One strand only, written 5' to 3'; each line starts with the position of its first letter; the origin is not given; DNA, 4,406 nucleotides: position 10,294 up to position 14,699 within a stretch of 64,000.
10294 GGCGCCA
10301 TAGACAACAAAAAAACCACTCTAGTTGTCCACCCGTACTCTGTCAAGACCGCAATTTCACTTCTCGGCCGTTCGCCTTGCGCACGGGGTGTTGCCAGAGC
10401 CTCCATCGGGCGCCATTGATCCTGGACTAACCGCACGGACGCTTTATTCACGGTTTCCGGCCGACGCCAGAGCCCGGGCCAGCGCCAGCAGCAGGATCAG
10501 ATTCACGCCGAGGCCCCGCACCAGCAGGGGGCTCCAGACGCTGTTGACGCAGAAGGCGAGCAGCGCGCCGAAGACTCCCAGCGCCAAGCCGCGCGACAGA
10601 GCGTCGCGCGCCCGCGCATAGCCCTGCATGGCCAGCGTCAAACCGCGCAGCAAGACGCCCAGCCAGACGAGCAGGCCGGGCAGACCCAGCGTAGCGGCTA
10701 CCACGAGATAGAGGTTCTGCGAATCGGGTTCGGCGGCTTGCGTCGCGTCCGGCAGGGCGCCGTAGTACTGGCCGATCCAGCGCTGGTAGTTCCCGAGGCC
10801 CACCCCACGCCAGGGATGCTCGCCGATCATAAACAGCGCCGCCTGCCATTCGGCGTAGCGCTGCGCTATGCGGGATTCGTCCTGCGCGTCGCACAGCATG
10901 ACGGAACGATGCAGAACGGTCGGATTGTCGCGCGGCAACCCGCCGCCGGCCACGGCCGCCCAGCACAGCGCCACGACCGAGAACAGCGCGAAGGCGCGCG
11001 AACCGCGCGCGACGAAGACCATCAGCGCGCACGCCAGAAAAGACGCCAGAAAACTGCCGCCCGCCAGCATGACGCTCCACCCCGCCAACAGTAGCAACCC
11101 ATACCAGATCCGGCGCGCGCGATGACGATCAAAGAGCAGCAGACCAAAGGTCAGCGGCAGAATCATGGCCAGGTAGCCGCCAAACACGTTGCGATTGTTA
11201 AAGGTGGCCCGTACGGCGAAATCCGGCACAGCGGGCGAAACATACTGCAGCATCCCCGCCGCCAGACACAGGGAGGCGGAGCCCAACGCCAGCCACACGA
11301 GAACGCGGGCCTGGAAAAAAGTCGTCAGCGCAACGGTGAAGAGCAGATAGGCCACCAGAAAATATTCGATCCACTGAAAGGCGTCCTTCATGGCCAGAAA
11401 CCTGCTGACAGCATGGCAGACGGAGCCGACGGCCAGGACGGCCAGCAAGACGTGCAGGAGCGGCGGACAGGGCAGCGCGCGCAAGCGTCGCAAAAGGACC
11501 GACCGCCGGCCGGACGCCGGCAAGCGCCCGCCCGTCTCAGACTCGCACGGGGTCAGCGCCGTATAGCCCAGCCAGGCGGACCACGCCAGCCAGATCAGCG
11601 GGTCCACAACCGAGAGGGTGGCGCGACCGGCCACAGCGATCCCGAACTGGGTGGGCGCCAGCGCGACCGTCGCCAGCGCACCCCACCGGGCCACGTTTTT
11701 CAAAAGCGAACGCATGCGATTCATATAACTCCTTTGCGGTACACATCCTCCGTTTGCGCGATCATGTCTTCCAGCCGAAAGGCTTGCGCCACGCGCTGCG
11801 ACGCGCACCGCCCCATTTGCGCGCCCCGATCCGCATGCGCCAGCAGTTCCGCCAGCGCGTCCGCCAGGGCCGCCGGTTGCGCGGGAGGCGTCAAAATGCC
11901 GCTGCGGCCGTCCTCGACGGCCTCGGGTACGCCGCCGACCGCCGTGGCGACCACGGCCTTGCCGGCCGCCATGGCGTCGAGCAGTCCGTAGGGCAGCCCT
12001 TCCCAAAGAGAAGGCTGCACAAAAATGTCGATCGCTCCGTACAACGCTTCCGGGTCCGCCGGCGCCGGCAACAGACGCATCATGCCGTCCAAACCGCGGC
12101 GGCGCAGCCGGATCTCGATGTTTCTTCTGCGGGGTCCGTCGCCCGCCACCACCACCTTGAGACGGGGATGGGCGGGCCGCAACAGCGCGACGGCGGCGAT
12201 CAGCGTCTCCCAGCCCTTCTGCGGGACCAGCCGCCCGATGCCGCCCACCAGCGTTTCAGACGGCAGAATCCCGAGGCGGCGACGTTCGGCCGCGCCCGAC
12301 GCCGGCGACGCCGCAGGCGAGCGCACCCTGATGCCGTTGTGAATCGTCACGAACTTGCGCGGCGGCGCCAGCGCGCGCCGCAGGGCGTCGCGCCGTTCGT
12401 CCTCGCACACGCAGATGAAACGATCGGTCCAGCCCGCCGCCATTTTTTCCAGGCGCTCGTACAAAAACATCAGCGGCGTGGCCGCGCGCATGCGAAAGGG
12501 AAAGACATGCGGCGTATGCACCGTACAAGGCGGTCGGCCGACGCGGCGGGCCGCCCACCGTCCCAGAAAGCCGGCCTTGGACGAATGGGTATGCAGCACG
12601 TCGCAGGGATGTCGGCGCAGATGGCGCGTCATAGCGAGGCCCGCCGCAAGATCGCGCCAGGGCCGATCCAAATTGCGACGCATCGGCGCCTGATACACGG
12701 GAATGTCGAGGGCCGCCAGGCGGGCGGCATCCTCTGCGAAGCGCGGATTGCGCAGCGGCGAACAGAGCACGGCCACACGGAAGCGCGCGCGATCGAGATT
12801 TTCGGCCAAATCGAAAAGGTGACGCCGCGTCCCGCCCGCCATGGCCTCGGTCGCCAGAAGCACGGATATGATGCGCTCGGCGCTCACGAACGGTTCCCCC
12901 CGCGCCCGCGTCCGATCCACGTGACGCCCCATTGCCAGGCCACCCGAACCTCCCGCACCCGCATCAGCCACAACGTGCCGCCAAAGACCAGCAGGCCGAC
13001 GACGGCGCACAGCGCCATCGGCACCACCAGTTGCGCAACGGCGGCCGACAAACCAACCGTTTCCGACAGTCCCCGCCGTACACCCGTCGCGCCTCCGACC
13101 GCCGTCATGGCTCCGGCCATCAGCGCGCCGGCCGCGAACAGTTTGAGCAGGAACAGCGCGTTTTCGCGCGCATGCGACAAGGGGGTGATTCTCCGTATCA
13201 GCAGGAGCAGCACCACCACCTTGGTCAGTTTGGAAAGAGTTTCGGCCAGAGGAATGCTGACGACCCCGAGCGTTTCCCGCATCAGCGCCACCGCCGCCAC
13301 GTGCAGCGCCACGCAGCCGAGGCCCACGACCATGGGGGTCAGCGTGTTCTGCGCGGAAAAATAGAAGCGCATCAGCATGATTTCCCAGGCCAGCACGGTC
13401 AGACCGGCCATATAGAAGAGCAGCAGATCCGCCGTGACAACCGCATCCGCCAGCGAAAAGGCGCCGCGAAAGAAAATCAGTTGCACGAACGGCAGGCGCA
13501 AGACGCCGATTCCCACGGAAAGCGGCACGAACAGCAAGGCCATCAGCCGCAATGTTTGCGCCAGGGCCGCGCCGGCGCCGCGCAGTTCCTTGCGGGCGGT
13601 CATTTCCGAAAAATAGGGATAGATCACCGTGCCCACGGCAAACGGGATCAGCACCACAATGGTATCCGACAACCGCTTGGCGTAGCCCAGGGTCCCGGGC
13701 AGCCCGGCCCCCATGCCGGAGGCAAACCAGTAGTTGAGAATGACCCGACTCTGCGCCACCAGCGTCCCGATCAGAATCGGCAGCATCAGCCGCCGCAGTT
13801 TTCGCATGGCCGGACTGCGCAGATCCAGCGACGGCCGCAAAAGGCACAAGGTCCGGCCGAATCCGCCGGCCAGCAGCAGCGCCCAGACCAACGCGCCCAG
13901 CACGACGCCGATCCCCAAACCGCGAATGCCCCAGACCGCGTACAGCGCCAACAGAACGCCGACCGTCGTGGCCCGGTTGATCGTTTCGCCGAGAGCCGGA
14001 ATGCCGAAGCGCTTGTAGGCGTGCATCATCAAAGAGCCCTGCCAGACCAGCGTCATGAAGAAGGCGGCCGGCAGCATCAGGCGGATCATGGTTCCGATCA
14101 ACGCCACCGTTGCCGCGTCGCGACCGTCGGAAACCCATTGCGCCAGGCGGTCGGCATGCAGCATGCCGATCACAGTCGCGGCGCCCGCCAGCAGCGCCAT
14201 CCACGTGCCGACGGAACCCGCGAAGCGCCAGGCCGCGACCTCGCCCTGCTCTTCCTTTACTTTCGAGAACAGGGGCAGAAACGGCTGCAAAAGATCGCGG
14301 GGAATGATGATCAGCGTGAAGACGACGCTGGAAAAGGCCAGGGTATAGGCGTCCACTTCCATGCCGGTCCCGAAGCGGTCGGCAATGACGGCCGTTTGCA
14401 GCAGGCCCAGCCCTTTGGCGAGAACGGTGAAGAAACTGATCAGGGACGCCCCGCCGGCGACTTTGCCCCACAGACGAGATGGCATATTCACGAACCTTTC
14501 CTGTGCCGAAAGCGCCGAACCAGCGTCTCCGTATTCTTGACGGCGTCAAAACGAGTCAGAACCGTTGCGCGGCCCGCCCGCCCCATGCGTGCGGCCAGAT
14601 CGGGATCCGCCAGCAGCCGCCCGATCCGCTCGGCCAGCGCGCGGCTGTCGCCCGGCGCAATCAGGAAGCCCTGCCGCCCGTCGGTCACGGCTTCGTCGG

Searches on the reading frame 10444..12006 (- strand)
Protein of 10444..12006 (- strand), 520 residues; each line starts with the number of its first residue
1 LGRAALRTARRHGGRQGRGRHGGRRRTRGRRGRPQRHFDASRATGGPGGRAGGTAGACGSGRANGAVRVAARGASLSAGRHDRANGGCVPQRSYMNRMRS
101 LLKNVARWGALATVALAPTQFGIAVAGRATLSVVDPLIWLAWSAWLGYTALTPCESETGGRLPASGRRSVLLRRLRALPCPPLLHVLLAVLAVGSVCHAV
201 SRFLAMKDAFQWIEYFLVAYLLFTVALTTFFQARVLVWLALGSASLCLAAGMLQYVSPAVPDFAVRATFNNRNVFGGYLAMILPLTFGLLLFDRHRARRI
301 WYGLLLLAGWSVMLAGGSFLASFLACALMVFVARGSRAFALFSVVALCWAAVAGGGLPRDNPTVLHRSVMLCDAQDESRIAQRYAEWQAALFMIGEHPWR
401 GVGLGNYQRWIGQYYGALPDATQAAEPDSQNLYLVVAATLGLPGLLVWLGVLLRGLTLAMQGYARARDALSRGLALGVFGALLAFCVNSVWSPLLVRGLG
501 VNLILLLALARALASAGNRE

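Call 75: search_protein_families(library=pfam, proteins=[window:10444-12006:-], max_evalue=0.0001)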
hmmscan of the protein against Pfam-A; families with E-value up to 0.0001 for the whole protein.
window:10444-12006:- (520 aa): 1 family
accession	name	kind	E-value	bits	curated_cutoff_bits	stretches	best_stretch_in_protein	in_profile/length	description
PF04932.20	Wzy_C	-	2.5e-11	44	31.7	1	316-449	16-149/149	O-Antigen ligase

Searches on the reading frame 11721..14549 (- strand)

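Call 9: search_protein_families(library=pfam, proteins=[window:11721-14549:-], max_evalue=0.01)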
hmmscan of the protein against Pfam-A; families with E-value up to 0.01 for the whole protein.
window:11721-14549:- (942 aa): 5 families
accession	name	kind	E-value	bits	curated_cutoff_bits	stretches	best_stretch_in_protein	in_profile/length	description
PF13692.12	Glyco_trans_1_4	-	3.6e-32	112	27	1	768-904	4-141/142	Glycosyl transferases group 1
PF00534.26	Glycos_transf_1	-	4.2e-32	111.5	26.4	1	755-916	5-169/172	Glycosyl transferases group 1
PF13439.12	Glyco_transf_4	-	4.9e-25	88.9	28.5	1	572-741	2-167/170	Glycosyltransferase Family 4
PF13579.12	Glyco_trans_4_4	-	5.9e-23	82.4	29.7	1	572-739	1-158/158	Glycosyl transferase 4-like domain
PF13524.12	Glyco_trans_1_2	-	0.00013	22.3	25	1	851-933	62-142/144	Glycosyl transferase-like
